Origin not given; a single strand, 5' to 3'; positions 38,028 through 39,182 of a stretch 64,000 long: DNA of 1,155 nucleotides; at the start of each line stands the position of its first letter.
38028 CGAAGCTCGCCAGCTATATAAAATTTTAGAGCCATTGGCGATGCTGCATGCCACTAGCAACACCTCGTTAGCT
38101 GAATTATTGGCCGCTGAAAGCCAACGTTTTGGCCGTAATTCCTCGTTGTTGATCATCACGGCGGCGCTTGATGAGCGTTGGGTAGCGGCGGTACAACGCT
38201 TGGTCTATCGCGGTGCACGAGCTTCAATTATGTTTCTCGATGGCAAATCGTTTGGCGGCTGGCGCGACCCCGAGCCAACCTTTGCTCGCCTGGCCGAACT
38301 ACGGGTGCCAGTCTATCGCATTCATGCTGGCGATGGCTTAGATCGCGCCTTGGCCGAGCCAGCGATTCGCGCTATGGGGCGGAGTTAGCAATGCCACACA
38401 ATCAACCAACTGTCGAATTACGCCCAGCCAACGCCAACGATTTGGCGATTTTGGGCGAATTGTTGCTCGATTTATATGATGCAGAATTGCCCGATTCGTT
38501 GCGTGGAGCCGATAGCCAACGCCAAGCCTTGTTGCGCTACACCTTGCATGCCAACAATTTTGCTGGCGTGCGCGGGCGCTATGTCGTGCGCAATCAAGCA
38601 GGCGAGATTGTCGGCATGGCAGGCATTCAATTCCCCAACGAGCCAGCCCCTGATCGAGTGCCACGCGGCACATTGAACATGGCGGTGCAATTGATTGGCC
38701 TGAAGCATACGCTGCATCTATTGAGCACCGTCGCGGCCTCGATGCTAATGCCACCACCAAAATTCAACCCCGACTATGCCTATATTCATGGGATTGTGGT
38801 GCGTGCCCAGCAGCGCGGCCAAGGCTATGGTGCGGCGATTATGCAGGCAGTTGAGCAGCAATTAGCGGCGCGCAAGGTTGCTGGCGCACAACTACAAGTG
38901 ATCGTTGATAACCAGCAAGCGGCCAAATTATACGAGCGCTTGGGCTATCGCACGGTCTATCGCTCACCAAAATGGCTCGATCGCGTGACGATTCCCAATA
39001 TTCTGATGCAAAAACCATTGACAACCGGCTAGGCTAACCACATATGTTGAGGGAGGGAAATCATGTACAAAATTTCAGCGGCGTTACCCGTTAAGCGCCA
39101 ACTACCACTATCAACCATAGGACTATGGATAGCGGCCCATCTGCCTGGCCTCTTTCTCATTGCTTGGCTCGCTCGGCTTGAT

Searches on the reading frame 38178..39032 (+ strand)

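Call 76: search_protein_families(library=pfam, proteins=[window:38178-39032:+], max_evalue=0.001)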
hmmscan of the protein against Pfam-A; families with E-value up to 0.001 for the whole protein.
window:38178-39032:+ (284 aa): 5 families
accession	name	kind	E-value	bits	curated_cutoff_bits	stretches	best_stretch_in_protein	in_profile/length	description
PF00583.31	Acetyltransf_1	-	2.5e-16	60.4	20.7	1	124-257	24-116/116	Acetyltransferase (GNAT) family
PF13508.13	Acetyltransf_7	-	1.6e-11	44.8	27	1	200-258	27-83/84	Acetyltransferase (GNAT) domain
PF13673.13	Acetyltransf_10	-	3.2e-09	37.3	23.6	1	200-260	51-110/128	Acetyltransferase (GNAT) domain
PF08445.16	FR47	-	1.3e-08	35.1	22.1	1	197-260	18-80/86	FR47-like protein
PF13527.13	Acetyltransf_9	-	0.00087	19.7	25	0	200-259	72-126/127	Acetyltransferase (GNAT) domain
